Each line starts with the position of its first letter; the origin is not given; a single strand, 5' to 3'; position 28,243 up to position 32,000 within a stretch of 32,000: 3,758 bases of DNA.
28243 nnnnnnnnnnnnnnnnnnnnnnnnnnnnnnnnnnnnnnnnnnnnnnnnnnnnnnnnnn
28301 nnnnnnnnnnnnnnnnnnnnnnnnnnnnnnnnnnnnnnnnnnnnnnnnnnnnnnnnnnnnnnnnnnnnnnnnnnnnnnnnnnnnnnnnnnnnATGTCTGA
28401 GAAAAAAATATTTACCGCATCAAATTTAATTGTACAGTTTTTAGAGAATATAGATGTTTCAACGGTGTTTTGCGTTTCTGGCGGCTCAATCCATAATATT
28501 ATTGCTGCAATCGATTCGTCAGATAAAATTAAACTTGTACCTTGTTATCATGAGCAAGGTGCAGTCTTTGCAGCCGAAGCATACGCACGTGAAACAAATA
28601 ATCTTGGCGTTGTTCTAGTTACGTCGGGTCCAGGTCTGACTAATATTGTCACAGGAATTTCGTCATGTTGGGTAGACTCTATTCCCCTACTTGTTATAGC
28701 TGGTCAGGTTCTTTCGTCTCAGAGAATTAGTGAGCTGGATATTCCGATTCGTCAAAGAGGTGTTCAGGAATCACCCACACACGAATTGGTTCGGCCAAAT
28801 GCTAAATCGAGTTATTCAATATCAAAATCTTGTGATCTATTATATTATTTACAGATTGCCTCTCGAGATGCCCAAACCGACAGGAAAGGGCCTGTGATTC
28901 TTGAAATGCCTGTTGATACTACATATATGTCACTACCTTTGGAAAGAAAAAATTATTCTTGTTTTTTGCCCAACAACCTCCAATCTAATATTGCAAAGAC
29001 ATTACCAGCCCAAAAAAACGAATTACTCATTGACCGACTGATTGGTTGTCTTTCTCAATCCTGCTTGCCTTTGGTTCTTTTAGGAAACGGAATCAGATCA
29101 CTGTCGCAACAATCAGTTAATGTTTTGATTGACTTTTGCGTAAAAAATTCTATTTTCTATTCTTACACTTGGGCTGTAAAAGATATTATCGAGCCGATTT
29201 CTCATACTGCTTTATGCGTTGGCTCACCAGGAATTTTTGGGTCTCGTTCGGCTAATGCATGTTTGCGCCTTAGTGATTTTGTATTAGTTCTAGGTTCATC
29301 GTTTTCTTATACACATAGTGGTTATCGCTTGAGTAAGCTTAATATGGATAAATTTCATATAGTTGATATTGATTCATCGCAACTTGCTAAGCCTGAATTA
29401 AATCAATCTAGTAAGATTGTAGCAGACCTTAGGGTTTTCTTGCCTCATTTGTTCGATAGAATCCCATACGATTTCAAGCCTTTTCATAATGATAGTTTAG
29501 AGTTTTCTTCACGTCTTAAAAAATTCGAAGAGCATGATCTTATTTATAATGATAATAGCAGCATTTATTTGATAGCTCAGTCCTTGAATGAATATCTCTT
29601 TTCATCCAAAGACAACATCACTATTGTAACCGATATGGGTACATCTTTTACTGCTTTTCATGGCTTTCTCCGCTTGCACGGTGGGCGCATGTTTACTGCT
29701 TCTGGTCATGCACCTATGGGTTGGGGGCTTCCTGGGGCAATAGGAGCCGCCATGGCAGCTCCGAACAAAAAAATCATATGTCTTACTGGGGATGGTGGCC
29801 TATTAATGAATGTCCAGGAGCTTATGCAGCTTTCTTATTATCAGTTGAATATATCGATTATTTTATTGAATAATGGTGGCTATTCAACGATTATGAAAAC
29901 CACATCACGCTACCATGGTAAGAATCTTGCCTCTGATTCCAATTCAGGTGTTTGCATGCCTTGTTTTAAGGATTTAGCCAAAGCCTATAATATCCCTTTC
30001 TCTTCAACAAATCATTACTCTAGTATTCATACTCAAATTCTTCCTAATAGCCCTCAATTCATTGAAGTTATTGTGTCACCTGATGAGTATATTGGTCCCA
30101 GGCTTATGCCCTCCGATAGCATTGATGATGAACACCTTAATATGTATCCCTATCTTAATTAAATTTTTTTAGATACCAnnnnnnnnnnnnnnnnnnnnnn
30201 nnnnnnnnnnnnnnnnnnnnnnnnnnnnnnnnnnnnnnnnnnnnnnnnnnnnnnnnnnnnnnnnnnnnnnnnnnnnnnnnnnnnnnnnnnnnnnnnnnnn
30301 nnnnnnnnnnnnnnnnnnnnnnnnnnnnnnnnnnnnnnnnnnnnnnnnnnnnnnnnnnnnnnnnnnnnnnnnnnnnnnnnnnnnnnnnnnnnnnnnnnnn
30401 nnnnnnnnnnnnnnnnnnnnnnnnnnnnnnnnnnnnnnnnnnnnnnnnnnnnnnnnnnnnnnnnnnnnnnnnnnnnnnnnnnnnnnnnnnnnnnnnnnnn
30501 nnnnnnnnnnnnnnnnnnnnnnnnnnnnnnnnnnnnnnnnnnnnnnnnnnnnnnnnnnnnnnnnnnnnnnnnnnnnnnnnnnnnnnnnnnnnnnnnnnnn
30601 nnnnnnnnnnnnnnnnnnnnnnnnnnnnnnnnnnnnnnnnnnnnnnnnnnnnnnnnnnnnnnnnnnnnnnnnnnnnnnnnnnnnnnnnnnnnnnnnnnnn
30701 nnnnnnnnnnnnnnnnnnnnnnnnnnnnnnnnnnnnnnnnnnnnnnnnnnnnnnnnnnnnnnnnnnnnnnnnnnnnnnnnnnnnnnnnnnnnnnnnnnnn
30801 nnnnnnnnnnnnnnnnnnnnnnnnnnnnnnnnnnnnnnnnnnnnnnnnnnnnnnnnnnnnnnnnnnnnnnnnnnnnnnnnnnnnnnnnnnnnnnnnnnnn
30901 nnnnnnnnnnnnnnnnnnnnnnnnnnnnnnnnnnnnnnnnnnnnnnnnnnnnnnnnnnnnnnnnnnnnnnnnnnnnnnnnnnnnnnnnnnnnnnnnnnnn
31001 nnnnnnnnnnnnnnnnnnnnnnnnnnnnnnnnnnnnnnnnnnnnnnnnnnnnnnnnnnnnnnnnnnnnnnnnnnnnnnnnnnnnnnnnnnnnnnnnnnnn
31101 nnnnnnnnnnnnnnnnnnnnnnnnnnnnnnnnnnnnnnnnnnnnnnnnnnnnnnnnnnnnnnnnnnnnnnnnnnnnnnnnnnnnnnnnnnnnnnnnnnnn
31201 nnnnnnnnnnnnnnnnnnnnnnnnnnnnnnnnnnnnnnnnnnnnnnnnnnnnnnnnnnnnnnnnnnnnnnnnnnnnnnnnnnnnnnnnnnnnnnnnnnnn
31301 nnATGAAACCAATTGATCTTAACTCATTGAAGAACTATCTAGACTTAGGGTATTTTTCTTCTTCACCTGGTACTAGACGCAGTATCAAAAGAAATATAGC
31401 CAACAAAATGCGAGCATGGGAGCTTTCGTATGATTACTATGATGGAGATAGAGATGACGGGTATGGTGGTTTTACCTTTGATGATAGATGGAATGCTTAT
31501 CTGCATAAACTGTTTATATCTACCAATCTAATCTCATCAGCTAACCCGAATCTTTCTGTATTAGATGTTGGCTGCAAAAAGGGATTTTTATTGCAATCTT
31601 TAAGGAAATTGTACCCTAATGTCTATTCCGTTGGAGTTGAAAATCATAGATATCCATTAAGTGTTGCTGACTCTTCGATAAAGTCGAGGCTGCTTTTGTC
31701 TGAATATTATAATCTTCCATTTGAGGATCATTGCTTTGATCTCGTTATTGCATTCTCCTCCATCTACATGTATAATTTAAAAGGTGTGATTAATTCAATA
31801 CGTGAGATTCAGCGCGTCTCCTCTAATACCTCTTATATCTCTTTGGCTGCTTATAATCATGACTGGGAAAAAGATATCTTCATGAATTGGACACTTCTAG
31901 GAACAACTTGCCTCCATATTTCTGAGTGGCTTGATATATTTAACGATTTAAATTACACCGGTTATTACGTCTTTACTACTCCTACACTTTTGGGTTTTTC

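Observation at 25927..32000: A seven-gene overlapping operon with an atypical enzyme mix is the best candidate for an undescribed glycan or small-molecule tailoring pathway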

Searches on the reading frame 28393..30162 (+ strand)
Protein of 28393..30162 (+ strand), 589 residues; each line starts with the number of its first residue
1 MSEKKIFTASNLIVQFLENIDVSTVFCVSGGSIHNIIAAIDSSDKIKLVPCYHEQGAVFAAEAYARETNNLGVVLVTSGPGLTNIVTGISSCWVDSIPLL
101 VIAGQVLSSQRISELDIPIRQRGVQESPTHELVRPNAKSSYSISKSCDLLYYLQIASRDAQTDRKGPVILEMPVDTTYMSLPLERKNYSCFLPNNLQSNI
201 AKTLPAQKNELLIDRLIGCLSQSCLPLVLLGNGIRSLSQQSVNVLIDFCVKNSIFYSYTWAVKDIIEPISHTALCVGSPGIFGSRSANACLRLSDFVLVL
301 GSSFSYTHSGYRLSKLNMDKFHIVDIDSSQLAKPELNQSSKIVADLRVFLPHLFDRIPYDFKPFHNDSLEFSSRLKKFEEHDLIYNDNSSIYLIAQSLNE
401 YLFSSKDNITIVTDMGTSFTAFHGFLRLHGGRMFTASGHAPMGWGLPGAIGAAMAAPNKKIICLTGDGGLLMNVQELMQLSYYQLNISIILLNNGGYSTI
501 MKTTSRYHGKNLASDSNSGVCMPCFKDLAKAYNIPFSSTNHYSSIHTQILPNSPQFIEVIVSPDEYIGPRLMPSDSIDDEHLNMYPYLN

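Call 6: search_protein_families(library=pfam, max_evalue=0.01, proteins=[window:28393-30162:+])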
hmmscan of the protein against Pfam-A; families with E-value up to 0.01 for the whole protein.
window:28393-30162:+ (589 aa): 3 families
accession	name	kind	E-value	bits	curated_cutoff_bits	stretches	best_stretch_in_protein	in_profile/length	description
PF02776.23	TPP_enzyme_N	-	3.1e-33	114.5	26.8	1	8-110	2-104/119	Thiamine pyrophosphate enzyme, N-terminal TPP binding domain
PF02775.26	TPP_enzyme_C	-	1.4e-26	93.5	21.9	1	414-537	1-125/151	Thiamine pyrophosphate enzyme, C-terminal TPP binding domain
PF00205.28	TPP_enzyme_M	-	4.4e-12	46.3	30.4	1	213-352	1-136/137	Thiamine pyrophosphate enzyme, central domain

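Call 7: search_protein_families(library=ncbifam, max_evalue=0.01, proteins=[window:28393-30162:+])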
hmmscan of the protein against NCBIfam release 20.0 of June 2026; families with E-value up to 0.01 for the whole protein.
window:28393-30162:+ (589 aa): 56 families (the best 25 are shown)
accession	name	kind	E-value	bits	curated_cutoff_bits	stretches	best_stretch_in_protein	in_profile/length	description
TIGR00118.1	acolac_lg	equivalog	2.5e-72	244.1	538.35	1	8-577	2-550/557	biosynthetic-type acetolactate synthase large subunit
NF005584.0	PRK07282.1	equivalog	1.8e-68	231.5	970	1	8-582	11-560/566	acetolactate synthase large subunit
NF006319.0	PRK08527.1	equivalog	1.5e-66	225.1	905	1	7-533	4-506/565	acetolactate synthase large subunit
NF006524.0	PRK08978.1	equivalog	6.2e-66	222.8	738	1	10-575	4-538/548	acetolactate synthase 2 catalytic subunit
NF005651.0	PRK07418.1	subfamily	1e-65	222.2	942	1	5-576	17-574/617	acetolactate synthase large subunit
NF005824.0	PRK07710.1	equivalog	4e-63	213.6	976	1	3-577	13-564/573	acetolactate synthase large subunit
NF004710.0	PRK06048.1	equivalog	4.6e-63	213.5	976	1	7-578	8-554/561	acetolactate synthase large subunit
NF006016.1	PRK08155.1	equivalog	5.5e-63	213.2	870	1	7-573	3-544/554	acetolactate synthase large subunit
NF004919.0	PRK06276.1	equivalog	1.4e-62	211.8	866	1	10-567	4-544/582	acetolactate synthase large subunit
NF006052.0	PRK08199.1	subfamily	1.4e-60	205.2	539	1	6-534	7-506/559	thiamine pyrophosphate protein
NF006581.0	PRK09107.1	equivalog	3e-59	200.9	974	1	3-534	7-522/595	acetolactate synthase 3 large subunit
NF005058.0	PRK06466.1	equivalog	3e-57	194.4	951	1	7-582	4-568/574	acetolactate synthase 3 large subunit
NF005228.0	PRK06725.1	equivalog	3e-57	194.1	991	1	6-575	15-559/571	acetolactate synthase large subunit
NF005860.0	PRK07789.1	equivalog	8.2e-56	189.6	881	1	4-569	31-586/615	acetolactate synthase large subunit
NF005364.0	PRK06882.1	equivalog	3.1e-55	187.6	1083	1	7-533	4-512/574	acetolactate synthase 3 large subunit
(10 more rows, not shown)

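Call 10: find_encoding_contigs(protein=window:28393-30162:+, flank=10000, max_places=6)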
Protein window:28393-30162:+ (589 aa): no gene with exactly this product is on record in the collection.

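Call 27: search_solved_structures(query=window:28393-30162:+, max_evalue=1e-20)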
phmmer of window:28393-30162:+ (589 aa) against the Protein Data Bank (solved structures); distinct sequences matched with E-value up to 1e-20: 40.
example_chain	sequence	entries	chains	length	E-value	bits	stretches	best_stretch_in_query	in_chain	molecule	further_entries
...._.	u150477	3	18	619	2.7e-68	234.4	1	5-571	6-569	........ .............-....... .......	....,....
5ahk_A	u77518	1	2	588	1.5e-52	182.3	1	8-579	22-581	ACETOLACTATE SYNTHASE II, LARGE SUBUNIT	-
6lpi_A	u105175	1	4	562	2.5e-47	165.1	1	2-573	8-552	Acetolactate synthase isozyme 1 large subunit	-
7tzz_A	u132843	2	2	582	2.5e-44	155.2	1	10-574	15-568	Acetolactate synthase, chloroplastic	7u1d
7u25_A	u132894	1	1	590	2.8e-44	155.1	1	10-574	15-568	Acetolactate synthase, chloroplastic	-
7stq_A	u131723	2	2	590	3.5e-44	154.7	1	10-574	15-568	Acetolactate synthase, chloroplastic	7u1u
6u9h_A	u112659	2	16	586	4.7e-44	154.3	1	10-574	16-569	Acetolactate synthase, chloroplastic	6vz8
3e9y_A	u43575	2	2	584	4.8e-44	154.3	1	10-574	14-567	Acetolactate synthase, chloroplastic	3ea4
1ybh_A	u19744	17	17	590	4.8e-44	154.3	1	10-574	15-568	Acetolactate synthase, chloroplast | Acetolactate synthase | Acetolactate synthase, chloroplastic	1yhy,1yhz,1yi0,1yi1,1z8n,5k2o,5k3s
8et5_A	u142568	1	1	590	6.2e-44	153.9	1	10-572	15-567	Acetolactate synthase, chloroplastic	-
6dek_A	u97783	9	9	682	1.2e-39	139.8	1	16-579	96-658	Acetolactate synthase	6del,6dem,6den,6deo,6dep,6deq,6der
8x3x_A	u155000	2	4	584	8.2e-37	130.4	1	3-500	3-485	BbmA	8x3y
8xod_A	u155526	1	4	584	8.7e-37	130.3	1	3-500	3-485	BbmA-G484F complex with CBOA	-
6wo1_A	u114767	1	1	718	2.6e-34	122.2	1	15-305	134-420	Acetohydroxyacid synthase catalytic subunit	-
9yjz_A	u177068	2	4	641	4.4e-34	121.4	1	15-502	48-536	Acetolactate synthase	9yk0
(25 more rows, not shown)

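Call 77: search_solved_structures(query=A7, max_evalue=1e-40, show_alignments=1)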
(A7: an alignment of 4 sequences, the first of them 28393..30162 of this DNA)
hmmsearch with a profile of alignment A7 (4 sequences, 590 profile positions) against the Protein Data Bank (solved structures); distinct sequences matched with E-value up to 1e-40: 20.
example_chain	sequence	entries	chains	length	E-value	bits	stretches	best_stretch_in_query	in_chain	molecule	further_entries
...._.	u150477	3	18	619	1.4e-84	287.6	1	3-563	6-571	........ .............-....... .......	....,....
6lpi_A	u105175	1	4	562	4.3e-70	239.8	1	2-561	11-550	Acetolactate synthase isozyme 1 large subunit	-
5ahk_A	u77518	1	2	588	3.7e-68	233.4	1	4-561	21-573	ACETOLACTATE SYNTHASE II, LARGE SUBUNIT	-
7u25_A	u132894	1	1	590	1.2e-60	208.6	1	8-560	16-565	Acetolactate synthase, chloroplastic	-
7tzz_A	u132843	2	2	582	1.5e-60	208.2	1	8-560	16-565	Acetolactate synthase, chloroplastic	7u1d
7stq_A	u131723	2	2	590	3.1e-60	207.2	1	8-560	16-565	Acetolactate synthase, chloroplastic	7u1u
6u9h_A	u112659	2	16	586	4.2e-60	206.8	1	8-560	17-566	Acetolactate synthase, chloroplastic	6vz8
1ybh_A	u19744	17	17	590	4.3e-60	206.8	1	8-560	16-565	Acetolactate synthase, chloroplast | Acetolactate synthase | Acetolactate synthase, chloroplastic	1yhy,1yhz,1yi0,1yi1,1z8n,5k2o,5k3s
3e9y_A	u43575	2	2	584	5.3e-60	206.4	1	8-560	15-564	Acetolactate synthase, chloroplastic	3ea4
8et5_A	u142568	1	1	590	6.3e-60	206.2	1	8-560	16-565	Acetolactate synthase, chloroplastic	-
6dek_A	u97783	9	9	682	4e-57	196.9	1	5-554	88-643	Acetolactate synthase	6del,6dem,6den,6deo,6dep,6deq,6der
1jsc_A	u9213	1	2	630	2.2e-53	184.6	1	4-579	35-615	ACETOHYDROXY-ACID SYNTHASE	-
6u9d_A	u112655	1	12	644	2.4e-53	184.5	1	4-579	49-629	Acetolactate synthase catalytic subunit, mitochondrial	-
1n0h_A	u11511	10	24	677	2.9e-53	184.2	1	4-579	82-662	Acetolactate synthase | Acetolactate synthase, mitochondrial | Acetolactate synthase catalytic subunit, mitochondrial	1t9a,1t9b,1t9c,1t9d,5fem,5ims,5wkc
7egv_A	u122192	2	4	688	1.3e-50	175.5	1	9-557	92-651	Acetolactate synthase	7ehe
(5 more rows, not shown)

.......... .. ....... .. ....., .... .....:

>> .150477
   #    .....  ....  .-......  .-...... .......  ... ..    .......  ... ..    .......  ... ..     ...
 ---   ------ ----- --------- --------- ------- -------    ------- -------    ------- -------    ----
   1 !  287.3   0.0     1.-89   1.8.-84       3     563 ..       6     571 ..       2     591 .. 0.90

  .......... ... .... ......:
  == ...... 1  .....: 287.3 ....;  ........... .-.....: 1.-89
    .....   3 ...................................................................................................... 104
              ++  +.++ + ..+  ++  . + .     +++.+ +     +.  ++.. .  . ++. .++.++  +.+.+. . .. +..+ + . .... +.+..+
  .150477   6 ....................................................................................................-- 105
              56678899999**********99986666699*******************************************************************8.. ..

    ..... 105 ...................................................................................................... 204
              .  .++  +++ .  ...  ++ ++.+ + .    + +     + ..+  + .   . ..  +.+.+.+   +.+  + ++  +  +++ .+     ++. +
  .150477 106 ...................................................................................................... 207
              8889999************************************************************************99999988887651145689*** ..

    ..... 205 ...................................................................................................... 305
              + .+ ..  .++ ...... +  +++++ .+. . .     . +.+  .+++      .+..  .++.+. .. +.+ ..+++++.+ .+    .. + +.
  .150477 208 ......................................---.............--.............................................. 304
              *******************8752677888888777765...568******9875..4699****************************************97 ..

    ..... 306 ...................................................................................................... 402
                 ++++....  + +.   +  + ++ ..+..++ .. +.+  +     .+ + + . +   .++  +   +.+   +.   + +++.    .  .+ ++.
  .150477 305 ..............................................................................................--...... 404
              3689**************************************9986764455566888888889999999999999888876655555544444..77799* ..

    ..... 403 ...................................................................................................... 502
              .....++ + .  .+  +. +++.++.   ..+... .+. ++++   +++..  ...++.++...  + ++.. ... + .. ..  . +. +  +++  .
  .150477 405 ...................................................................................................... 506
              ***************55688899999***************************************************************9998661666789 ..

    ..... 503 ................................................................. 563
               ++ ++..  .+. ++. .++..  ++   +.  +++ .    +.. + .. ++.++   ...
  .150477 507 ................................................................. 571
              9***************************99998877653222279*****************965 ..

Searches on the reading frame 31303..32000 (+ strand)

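Call 6: search_protein_families(library=pfam, max_evalue=0.01, proteins=[window:31303-32000:+])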
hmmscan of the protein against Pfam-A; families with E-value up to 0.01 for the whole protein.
window:31303-32000:+ (232 aa): 5 families
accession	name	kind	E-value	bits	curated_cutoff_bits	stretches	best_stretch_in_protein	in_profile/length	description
PF13847.12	Methyltransf_31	-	6.8e-09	36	27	1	82-212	3-140/145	Methyltransferase domain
PF08241.18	Methyltransf_11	-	4.3e-08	34.1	21.2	1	87-174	1-88/95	Methyltransferase domain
PF13649.12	Methyltransf_25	-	4.5e-08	34.1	27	1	86-172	1-92/97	Methyltransferase domain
PF08242.18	Methyltransf_12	-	0.003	18.7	30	1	87-156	1-77/98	Methyltransferase domain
PF13489.12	Methyltransf_23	-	0.0047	17.1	27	1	80-185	20-120/164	Methyltransferase domain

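Call 7: search_protein_families(library=ncbifam, max_evalue=0.01, proteins=[window:31303-32000:+])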
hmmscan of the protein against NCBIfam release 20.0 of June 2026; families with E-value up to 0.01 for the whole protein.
window:31303-32000:+ (232 aa): 6 families
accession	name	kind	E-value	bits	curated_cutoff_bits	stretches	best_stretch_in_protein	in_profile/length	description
NF004452.0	PRK05785.1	equivalog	6.6e-11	42.1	207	1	50-185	24-150/228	hypothetical protein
NF045667.1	MTase_DVU1556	equivalog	1.1e-06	28.3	155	1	80-150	20-90/213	DVU_1556 family methyltransferase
TIGR03587.1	Pse_Me-ase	hypoth_equivalog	0.00013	22.2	112.05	1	67-184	28-143/204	pseudaminic acid biosynthesis-associated methylase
TIGR02072.1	BioC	equivalog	0.00026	20.9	184.95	1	82-163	34-117/244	malonyl-ACP O-methyltransferase BioC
TIGR02081.1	metW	equivalog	0.0018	17.8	189.5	1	81-175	12-104/194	methionine biosynthesis protein MetW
TIGR01983.1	UbiG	equivalog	0.0044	16.3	102.95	1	82-152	49-124/228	bifunctional 2-polyprenyl-6-hydroxyphenol methylase/3-demethylubiquinol 3-O-methyltransferase UbiG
